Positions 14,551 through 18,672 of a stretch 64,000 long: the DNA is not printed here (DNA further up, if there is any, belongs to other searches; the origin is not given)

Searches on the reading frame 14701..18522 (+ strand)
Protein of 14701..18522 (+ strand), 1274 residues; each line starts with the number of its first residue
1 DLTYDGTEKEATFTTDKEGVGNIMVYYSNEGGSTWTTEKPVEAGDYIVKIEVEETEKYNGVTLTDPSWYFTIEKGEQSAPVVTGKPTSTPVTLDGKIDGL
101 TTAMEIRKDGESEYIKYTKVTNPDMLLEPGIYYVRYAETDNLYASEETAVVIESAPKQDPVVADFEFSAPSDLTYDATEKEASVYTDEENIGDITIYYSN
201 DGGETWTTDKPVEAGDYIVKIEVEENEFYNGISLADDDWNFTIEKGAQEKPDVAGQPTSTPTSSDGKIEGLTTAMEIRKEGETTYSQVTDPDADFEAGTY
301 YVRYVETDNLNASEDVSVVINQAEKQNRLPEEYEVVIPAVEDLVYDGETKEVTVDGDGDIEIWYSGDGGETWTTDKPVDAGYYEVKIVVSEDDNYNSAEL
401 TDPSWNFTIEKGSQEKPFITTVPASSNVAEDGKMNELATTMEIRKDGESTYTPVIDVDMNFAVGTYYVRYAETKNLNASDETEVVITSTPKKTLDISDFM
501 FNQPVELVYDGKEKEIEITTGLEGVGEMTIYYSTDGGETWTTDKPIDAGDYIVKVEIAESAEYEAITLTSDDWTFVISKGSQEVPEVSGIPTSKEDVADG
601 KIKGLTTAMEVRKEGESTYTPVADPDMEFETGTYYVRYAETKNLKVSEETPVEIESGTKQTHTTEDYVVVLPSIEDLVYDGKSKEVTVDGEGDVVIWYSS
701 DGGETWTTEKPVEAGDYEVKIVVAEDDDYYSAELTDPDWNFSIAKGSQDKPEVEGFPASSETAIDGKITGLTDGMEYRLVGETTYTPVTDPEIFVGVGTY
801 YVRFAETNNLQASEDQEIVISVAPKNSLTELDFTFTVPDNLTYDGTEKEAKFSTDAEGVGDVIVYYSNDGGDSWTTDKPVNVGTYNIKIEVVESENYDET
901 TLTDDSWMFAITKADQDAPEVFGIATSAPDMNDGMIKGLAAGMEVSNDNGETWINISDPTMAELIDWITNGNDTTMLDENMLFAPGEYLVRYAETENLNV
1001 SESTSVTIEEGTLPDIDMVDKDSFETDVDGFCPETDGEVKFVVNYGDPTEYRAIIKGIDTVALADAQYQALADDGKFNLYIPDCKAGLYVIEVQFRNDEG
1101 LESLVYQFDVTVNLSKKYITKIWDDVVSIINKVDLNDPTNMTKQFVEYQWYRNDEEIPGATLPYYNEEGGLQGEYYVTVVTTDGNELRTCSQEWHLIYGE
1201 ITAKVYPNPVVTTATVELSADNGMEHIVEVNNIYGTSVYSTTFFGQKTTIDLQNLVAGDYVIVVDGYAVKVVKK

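Call 10: search_protein_families(library=pfam, proteins=[window:14701-18522:+], max_evalue=0.01)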
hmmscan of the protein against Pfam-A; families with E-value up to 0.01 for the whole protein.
window:14701-18522:+ (1274 aa): 12 families
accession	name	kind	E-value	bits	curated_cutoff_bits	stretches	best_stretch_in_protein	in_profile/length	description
PF18887.5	MBG_3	-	5.6e-21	74.8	25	3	842-900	11-61/72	MBG domain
PF24316.1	Tli3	-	1.4e-13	51.7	27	0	521-572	78-124/129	T6SS Tli3 immunity protein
PF03174.19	CHB_HEX_C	-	4.3e-11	43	23.6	0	528-552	35-60/76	Chitobiase/beta-hexosaminidase C-terminal domain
PF21471.3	Reelin_subrepeat-B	-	1.3e-09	38.3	27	0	632-718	22-84/127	Reelin subrepeat B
PF18962.6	Por_Secre_tail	-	1.3e-06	29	27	1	1205-1274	1-72/75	Secretion system C-terminal sorting domain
PF14870.12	PSII_BNR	-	1.9e-06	27.8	27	0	674-714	236-274/303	Photosynthesis system II assembly factor YCF48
PF02012.26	BNR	-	2.2e-06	27.3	27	0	531-541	1-11/12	BNR/Asp-box repeat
PF13088.12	BNR_2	-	7.8e-06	25.9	31.4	0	688-716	12-42/277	BNR repeat-like domain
PF19926.4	DUF6389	-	1.4e-05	25.1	27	0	174-238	33-97/149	Family of unknown function (DUF6389)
PF22058.2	X25_BaPul_like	-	4.5e-05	23.9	27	0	700-726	29-55/87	Pullulanase X25 domain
PF19417.4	RnlA_toxin_N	-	0.0012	19.5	24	0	828-870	19-60/82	RNase LS, bacterial toxin N-terminal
PF04571.19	Lipin_N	-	0.002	18.6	25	0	288-325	32-70/103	lipin, N-terminal conserved region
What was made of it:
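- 18313..18522 (+): T9SS C-terminal sorting domain (Por_Secre_tail, 29 bits against a cutoff of 27). Call 10.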
